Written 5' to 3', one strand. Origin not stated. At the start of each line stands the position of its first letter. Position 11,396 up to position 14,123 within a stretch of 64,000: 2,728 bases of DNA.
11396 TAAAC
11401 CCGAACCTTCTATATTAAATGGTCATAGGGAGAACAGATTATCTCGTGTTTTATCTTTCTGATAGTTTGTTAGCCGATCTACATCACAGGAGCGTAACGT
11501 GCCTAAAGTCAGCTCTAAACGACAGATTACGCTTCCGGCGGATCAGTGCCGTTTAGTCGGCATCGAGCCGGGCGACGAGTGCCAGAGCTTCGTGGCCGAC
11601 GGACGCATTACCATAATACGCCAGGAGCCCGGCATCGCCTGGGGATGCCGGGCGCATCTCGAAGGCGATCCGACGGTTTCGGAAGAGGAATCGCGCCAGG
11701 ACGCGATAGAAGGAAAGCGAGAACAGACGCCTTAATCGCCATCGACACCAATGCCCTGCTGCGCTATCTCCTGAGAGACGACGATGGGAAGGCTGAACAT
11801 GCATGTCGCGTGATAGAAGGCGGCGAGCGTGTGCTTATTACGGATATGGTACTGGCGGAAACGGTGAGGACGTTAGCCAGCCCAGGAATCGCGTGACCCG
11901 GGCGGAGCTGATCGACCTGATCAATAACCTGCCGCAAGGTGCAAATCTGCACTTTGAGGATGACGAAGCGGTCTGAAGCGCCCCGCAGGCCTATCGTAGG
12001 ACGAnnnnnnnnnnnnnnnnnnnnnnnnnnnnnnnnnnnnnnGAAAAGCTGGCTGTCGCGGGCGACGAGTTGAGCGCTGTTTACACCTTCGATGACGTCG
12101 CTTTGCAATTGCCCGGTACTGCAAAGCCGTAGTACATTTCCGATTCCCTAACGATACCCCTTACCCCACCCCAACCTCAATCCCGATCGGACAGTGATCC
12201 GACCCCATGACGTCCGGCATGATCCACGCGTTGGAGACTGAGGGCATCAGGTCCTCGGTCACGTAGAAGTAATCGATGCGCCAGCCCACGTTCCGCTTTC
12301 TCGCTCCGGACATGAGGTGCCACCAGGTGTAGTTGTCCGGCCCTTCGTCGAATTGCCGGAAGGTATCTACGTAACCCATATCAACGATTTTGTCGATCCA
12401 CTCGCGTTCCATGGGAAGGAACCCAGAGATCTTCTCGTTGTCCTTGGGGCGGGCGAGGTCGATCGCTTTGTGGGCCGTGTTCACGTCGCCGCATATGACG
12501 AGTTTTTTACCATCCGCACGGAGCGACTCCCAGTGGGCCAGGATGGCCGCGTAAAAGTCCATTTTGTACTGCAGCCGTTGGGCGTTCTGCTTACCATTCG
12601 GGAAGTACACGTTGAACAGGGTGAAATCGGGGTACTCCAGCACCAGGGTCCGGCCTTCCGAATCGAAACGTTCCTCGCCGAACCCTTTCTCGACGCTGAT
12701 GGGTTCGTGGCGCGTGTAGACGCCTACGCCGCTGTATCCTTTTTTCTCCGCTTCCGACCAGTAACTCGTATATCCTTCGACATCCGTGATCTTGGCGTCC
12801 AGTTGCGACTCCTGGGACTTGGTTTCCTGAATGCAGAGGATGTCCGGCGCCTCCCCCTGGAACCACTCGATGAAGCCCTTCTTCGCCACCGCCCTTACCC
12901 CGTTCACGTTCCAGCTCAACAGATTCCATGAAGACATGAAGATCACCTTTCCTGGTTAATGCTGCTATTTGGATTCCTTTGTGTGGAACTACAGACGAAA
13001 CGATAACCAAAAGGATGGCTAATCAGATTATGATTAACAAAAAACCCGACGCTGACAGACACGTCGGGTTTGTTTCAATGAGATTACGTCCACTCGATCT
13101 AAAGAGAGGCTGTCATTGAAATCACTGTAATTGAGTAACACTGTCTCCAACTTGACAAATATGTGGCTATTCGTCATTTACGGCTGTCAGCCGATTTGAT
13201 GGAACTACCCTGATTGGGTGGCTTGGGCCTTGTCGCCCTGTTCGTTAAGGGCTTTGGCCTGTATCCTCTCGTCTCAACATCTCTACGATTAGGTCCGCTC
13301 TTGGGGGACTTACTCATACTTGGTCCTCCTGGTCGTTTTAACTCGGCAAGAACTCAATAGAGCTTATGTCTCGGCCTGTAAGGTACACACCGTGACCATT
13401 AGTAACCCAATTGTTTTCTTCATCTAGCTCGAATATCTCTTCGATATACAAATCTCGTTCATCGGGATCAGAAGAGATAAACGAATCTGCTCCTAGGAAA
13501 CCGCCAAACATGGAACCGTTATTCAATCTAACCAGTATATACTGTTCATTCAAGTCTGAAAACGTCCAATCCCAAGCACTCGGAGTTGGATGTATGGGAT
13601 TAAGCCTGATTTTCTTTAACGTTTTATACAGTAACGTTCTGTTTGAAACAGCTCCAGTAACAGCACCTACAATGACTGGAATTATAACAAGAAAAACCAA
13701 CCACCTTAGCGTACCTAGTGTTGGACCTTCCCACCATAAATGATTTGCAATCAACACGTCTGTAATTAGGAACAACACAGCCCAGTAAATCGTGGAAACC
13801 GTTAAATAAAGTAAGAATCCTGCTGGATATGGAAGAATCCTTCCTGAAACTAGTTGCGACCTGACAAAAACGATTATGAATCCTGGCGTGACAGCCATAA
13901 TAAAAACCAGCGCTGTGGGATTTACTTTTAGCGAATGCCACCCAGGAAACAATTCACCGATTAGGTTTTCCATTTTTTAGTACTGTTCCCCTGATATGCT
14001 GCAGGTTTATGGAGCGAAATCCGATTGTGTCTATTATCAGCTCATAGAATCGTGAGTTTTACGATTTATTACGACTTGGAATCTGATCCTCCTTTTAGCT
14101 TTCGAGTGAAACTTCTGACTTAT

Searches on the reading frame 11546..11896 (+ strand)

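Call 62: search_protein_families(library=pfam, proteins=[window:11546-11896:+], max_evalue=0.001)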
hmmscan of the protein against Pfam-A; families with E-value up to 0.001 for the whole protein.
window:11546-11896:+ (116 aa): 1 family
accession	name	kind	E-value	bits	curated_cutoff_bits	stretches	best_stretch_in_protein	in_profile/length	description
PF01850.27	PIN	-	0.00015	22.8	23.6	1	65-112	2-47/120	PIN domain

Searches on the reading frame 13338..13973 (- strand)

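Call 62: search_protein_families(library=pfam, proteins=[window:13338-13973:-], max_evalue=0.001)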
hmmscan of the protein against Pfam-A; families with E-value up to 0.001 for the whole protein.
window:13338-13973:- (211 aa): 1 family
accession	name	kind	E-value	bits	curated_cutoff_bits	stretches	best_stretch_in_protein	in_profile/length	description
PF19865.4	DUF6338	-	6.1e-33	114.6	26.5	1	20-209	7-200/205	Family of unknown function (DUF6338)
